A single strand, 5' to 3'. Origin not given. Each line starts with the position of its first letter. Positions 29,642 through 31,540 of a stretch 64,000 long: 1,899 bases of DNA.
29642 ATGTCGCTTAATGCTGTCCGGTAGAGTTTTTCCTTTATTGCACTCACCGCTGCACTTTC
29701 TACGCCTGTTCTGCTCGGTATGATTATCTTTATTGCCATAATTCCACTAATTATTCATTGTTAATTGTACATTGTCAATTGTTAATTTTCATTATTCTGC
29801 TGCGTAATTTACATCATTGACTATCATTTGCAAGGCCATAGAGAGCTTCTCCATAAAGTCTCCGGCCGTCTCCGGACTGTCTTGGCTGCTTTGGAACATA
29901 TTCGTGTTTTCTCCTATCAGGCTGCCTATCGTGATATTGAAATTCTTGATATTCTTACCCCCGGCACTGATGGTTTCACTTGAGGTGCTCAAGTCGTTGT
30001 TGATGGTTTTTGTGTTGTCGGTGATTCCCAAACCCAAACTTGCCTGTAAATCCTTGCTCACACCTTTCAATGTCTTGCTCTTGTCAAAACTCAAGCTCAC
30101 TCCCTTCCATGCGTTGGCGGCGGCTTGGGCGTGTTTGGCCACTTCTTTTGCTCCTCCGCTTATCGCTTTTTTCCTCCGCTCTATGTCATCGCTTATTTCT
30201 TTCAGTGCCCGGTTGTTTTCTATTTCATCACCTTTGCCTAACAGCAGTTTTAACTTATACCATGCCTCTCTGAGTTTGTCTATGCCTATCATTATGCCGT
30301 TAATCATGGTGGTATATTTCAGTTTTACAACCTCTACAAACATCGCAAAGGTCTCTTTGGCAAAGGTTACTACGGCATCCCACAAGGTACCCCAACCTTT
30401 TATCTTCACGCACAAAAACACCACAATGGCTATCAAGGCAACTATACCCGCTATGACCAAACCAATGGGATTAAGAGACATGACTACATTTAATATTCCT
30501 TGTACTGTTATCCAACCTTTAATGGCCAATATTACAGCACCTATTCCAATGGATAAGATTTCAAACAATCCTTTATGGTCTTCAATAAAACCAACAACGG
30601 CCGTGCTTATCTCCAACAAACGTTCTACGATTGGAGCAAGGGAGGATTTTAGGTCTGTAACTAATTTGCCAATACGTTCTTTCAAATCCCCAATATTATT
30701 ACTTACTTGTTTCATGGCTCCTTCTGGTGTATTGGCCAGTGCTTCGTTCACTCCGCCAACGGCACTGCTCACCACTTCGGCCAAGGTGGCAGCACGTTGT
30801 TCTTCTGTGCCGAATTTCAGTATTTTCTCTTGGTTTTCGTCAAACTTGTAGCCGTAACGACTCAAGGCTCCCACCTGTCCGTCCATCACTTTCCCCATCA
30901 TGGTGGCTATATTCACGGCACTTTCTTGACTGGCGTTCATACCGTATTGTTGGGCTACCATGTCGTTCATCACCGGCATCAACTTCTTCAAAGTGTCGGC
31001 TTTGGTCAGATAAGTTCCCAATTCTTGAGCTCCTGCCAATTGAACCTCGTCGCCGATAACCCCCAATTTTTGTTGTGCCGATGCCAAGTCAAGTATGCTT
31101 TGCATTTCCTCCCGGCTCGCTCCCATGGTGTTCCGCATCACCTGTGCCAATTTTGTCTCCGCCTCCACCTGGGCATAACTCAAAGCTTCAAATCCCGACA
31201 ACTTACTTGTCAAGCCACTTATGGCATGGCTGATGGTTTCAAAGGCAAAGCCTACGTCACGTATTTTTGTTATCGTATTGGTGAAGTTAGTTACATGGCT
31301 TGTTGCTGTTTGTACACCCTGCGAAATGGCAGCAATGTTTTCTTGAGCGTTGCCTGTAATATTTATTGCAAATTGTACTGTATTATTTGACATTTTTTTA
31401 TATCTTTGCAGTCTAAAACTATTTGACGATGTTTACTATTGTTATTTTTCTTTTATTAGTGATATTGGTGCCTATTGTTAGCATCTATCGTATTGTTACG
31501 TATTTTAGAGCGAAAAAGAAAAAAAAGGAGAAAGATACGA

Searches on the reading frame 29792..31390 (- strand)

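Call 49: search_protein_families(library=phrogs, max_evalue=0.001, proteins=[window:29792-31390:-])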
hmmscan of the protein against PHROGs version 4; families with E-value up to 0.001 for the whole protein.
window:29792-31390:- (532 aa): 7 families
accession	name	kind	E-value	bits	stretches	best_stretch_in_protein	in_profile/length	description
phrog_971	-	lysis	7.3e-14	52.4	1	97-356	308-578/1338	endolysin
phrog_8462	-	tail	1.8e-11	44.5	1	226-438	218-429/672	tail length tape measure protein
phrog_28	-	tail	5.6e-10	39.4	1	65-495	420-743/1228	tail length tape measure protein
phrog_4197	-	tail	1.1e-07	31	1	15-344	557-882/1783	tail length tape measure protein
phrog_58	-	tail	5e-07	29.4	1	14-500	371-771/1544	tail length tape measure protein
phrog_1272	-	tail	1.9e-06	26.9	1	198-486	545-846/1606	tail length tape measure protein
phrog_2276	-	tail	4.1e-05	23.5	1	79-321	122-371/673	tail length tape measure protein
